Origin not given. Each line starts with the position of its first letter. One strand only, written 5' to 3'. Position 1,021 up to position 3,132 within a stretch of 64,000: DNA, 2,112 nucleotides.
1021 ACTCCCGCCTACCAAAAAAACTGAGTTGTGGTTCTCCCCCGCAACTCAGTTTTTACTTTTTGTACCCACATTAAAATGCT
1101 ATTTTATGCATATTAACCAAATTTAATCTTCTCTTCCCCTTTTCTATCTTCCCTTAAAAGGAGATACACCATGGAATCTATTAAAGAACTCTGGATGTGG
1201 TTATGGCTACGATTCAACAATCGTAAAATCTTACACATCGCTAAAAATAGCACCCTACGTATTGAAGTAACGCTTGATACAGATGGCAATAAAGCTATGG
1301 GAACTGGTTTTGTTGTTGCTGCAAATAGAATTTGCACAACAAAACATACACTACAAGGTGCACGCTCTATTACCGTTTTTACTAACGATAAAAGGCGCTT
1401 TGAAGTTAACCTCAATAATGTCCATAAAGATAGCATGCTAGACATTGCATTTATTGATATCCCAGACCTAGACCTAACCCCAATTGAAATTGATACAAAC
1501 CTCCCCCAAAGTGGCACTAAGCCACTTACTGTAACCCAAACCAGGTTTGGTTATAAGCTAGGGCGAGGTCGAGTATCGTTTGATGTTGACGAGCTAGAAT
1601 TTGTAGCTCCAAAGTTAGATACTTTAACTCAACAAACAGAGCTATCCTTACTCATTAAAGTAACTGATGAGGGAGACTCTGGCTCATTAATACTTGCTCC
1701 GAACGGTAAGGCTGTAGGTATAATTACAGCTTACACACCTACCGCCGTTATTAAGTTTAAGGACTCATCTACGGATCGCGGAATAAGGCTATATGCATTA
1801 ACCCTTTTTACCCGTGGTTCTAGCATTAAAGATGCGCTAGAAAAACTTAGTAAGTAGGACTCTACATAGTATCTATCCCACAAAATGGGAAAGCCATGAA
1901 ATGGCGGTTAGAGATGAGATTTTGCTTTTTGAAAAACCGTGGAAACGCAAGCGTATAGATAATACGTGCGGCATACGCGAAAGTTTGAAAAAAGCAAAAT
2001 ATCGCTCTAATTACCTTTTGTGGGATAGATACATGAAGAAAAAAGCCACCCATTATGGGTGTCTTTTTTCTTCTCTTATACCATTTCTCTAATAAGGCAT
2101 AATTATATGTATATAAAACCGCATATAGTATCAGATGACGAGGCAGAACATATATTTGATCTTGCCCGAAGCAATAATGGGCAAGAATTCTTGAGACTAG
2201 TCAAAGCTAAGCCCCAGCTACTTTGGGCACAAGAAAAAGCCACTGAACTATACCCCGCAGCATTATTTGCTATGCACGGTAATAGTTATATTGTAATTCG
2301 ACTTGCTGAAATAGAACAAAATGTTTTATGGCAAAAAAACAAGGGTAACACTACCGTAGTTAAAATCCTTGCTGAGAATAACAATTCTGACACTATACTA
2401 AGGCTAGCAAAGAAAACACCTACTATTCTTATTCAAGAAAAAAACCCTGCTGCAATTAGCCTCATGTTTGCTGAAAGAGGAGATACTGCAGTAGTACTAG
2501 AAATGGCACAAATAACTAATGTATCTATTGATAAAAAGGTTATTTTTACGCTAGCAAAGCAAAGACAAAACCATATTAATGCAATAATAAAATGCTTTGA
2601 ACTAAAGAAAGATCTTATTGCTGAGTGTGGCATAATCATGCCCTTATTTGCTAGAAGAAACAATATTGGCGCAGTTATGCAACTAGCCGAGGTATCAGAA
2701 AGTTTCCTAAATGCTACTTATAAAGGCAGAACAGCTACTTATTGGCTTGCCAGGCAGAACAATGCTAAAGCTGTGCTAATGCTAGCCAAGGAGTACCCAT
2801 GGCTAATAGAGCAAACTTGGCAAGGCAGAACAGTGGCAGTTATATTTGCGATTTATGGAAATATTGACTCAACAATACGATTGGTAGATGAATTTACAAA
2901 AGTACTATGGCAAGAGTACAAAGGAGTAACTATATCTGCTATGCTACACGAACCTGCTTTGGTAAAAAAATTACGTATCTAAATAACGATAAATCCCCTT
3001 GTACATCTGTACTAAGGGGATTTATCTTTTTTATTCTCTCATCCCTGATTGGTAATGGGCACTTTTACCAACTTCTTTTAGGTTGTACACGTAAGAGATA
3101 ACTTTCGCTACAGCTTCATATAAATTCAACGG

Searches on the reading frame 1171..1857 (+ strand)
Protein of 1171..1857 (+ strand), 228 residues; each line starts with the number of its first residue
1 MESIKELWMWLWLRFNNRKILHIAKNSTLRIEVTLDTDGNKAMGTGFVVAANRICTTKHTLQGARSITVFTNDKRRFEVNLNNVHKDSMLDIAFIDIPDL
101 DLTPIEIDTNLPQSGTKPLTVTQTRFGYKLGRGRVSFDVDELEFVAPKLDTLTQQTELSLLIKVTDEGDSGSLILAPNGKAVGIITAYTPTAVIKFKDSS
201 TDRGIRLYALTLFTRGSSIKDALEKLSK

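Call 54: search_protein_families(library=pfam, proteins=[window:1171-1857:+], max_evalue=0.01)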
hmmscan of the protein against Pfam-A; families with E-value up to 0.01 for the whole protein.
window:1171-1857:+ (228 aa): 2 families
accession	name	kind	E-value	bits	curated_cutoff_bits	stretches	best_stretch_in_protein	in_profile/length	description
PF13365.12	Trypsin_2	-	1.6e-10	42.3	27.6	1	44-184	1-144/144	Trypsin-like peptidase domain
PF00089.32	Trypsin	-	0.00045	20.5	20.6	1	32-190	15-200/220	Trypsin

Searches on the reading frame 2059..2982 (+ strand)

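Call 54: search_protein_families(library=pfam, proteins=[window:2059-2982:+], max_evalue=0.01)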
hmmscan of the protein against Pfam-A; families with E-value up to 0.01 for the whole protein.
window:2059-2982:+ (307 aa): 1 family
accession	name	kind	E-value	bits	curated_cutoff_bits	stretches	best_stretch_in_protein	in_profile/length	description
PF12796.13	Ank_2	-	1.2e-06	29.5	27.3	0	192-244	32-81/90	Ankyrin repeats (3 copies)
